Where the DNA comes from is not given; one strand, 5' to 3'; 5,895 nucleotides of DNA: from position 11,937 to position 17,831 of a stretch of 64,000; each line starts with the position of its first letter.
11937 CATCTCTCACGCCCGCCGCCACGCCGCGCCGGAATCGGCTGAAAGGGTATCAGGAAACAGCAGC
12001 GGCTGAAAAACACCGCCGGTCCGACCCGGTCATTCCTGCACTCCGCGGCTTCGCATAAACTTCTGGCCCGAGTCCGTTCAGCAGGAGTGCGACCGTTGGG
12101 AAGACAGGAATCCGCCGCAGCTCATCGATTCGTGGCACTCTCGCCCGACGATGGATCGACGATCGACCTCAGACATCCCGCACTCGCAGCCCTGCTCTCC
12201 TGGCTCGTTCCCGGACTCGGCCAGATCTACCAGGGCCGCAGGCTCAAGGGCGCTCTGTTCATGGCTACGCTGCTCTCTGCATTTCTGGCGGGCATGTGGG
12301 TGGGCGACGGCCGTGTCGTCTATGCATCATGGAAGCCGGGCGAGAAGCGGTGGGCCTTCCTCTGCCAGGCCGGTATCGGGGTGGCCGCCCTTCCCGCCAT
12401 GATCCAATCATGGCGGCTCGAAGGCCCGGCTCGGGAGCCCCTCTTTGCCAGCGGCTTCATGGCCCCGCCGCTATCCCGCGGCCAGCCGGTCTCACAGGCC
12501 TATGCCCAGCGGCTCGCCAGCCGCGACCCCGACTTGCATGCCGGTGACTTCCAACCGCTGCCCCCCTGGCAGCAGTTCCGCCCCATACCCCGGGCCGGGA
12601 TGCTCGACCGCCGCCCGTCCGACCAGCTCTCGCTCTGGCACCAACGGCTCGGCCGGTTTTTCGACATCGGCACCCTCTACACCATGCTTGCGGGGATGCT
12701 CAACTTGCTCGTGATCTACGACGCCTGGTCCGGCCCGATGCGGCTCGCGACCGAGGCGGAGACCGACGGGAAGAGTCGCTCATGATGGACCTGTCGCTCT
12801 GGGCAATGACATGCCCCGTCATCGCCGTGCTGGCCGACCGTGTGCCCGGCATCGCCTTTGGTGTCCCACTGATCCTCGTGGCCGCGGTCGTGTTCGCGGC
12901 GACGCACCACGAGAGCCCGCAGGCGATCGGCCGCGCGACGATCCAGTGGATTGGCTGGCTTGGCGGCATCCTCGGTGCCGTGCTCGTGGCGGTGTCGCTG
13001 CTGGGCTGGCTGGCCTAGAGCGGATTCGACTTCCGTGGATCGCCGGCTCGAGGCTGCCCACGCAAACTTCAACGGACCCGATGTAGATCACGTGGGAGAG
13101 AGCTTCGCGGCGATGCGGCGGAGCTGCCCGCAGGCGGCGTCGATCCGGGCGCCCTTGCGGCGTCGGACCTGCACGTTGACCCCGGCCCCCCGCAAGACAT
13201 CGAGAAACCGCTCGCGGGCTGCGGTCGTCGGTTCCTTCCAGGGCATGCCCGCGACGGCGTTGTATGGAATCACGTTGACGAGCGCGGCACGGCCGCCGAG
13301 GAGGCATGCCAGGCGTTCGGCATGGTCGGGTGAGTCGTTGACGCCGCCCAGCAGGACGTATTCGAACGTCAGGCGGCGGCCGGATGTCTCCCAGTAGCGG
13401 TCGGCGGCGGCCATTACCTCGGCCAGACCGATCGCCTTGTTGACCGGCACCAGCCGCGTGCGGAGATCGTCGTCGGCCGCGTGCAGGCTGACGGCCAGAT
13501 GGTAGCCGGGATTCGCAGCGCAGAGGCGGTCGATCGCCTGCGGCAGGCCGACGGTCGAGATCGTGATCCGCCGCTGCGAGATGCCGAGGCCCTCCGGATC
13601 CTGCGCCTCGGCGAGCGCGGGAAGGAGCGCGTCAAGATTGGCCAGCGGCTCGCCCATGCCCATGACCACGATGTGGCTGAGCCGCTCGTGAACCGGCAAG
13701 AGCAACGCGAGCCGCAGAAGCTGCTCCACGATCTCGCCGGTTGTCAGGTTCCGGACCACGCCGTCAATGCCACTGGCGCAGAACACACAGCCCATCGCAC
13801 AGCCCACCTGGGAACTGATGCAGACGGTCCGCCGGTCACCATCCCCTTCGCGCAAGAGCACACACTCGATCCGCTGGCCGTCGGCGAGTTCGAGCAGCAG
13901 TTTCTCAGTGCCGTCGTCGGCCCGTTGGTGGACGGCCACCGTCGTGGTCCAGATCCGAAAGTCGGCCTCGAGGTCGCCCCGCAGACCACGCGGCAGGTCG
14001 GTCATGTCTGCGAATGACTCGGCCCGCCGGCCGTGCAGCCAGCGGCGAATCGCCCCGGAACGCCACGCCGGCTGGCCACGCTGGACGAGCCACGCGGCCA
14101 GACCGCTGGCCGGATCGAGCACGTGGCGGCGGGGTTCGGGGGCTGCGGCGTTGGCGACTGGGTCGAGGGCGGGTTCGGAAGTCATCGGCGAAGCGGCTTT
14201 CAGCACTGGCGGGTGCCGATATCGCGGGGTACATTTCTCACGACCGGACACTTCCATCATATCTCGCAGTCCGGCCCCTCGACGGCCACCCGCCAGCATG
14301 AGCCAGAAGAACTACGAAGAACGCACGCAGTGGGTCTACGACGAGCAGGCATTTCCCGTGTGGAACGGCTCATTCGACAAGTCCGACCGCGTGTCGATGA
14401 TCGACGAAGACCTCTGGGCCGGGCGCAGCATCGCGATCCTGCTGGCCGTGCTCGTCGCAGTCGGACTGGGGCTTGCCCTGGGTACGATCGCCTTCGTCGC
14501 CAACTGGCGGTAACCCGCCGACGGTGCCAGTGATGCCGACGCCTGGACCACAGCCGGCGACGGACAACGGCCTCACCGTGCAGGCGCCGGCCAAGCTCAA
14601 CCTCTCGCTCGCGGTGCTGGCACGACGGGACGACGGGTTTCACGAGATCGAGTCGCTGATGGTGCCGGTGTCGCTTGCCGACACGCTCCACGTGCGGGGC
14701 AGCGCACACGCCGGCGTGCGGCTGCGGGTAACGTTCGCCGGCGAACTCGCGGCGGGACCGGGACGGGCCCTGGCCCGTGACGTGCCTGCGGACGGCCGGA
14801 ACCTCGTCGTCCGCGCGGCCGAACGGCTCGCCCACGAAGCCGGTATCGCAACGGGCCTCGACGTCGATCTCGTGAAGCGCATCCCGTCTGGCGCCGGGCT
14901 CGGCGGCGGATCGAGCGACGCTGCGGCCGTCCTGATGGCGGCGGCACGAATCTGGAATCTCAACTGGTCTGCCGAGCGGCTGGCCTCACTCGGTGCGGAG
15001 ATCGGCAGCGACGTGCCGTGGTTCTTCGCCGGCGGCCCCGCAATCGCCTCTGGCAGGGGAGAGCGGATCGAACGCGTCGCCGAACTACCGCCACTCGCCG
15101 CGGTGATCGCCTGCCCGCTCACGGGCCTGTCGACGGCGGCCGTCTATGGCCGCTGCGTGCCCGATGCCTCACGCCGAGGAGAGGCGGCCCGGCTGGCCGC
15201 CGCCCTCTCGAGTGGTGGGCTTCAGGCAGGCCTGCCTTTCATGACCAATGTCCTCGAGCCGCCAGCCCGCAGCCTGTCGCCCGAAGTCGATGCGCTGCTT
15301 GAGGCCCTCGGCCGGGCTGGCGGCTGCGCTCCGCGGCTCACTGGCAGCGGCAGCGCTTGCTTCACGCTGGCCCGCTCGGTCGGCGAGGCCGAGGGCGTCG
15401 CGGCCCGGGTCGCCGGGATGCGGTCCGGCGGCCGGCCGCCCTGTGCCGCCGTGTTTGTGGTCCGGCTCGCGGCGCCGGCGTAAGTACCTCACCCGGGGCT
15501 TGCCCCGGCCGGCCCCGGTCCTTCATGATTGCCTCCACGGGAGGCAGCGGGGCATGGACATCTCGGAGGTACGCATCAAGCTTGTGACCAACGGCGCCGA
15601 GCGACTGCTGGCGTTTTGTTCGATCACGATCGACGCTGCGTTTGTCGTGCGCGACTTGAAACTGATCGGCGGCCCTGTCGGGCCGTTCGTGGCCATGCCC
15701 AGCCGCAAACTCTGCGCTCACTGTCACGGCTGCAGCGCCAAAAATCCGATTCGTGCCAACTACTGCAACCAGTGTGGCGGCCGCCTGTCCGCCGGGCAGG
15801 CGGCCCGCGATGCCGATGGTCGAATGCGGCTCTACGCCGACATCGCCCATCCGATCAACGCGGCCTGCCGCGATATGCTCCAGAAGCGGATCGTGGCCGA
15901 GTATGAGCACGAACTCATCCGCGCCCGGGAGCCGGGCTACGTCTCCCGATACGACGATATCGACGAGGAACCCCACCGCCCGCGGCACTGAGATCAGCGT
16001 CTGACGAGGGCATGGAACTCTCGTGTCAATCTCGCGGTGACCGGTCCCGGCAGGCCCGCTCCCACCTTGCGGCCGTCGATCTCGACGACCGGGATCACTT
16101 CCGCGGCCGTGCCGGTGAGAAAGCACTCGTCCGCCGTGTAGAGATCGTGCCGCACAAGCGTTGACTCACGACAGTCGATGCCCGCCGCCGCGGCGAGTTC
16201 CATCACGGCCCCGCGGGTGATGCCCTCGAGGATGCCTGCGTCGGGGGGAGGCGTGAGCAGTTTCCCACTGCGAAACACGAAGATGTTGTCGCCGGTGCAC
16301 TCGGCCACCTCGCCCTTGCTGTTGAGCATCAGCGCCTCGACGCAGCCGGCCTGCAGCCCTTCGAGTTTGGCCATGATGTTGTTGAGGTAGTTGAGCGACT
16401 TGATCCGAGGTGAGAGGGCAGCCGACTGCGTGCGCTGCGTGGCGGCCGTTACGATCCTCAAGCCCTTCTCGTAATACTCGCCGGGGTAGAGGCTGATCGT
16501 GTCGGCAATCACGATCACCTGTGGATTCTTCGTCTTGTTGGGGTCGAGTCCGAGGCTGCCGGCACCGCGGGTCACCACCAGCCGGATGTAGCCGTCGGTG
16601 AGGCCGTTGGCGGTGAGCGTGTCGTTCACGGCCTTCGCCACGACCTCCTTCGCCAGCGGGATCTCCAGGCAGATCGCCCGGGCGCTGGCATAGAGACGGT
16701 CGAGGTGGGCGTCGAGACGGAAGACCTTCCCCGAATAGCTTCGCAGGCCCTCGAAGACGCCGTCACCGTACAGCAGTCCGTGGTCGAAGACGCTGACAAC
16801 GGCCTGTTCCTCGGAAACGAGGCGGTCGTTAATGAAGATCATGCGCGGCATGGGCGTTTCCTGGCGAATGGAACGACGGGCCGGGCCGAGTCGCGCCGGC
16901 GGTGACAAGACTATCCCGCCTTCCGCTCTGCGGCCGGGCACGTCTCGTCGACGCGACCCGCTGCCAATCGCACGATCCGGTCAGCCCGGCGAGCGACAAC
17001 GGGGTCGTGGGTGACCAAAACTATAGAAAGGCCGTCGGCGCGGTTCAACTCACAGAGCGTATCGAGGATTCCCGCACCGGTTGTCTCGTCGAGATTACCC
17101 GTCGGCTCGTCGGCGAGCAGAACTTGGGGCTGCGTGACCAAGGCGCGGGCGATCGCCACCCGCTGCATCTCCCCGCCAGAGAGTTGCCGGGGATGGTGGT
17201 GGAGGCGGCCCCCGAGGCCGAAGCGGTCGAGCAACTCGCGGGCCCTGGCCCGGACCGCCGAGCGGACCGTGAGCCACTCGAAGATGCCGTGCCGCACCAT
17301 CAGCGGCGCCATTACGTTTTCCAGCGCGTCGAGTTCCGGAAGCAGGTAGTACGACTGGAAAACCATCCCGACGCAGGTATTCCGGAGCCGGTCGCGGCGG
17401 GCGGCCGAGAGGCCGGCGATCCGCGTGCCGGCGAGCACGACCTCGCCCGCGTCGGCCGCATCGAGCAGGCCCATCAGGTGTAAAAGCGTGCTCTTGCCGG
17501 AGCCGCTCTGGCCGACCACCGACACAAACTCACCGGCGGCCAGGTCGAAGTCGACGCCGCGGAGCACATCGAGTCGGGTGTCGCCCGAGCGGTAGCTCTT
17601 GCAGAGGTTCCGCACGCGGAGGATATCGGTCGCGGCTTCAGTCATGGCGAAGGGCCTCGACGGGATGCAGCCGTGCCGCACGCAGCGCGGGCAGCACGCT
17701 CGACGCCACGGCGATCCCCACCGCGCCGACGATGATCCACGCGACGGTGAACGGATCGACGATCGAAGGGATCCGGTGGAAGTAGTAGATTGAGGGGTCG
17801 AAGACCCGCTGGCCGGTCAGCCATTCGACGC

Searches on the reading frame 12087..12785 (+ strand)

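Call 67: search_protein_families(library=pfam, proteins=[window:12087-12785:+], max_evalue=0.00001)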
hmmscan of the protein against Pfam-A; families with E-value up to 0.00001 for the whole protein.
window:12087-12785:+ (232 aa): 1 family
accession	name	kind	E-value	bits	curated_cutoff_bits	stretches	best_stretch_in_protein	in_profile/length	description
PF20382.3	DUF6677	-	1e-31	110.3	24.3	1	33-216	1-110/116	Family of unknown function (DUF6677)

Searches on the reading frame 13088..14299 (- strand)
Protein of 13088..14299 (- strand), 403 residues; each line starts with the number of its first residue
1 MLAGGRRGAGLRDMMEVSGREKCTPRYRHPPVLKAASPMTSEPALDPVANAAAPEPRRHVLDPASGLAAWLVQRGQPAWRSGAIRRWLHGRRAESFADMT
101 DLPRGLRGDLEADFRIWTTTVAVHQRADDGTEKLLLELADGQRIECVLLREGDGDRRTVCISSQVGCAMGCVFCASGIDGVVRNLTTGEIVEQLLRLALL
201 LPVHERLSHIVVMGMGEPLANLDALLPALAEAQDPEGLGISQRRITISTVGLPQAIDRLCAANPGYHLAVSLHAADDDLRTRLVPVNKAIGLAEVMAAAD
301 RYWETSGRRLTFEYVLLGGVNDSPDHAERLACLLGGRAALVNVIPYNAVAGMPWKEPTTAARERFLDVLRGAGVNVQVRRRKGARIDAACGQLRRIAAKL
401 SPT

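Call 67: search_protein_families(library=pfam, proteins=[window:13088-14299:-], max_evalue=0.00001)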
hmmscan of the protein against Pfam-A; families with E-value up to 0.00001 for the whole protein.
window:13088-14299:- (403 aa): 2 families
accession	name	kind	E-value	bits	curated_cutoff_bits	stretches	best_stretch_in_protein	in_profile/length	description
PF04055.27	Radical_SAM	-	1e-13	52.2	29.5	1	162-324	2-158/166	Radical SAM superfamily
PF21016.3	RlmN_N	-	1.4e-07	31.6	24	1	65-115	9-59/60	Ribosomal RNA large subunit methyltransferase N-terminal domain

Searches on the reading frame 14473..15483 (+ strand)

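Call 68: search_protein_families(library=pfam, proteins=[window:14473-15483:+], max_evalue=0.00001)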
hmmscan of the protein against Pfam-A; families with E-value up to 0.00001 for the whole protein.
window:14473-15483:+ (336 aa): 2 families
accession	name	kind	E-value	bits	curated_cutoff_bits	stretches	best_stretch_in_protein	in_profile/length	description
PF00288.32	GHMP_kinases_N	-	3.2e-19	69.4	22.3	1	110-188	1-87/87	GHMP kinases N terminal domain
PF08544.19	GHMP_kinases_C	-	1.5e-09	38.5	21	1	252-313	24-79/85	GHMP kinases C terminal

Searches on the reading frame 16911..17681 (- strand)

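Call 8: search_protein_families(library=pfam, proteins=[window:16911-17681:-], max_evalue=0.001)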
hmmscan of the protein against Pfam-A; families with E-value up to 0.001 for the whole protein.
window:16911-17681:- (256 aa): 3 families
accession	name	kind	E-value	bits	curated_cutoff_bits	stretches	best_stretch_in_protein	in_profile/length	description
PF00005.33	ABC_tran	-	1.1e-30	107.5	25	1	40-194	1-136/137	ABC transporter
PF13304.12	AAA_21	-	0.00018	22.1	27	0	53-74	2-26/304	AAA domain, putative AbiEii toxin, Type IV TA system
PF13555.12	AAA_29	-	0.00046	20.3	27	0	44-67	16-39/61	P-loop containing region of AAA domain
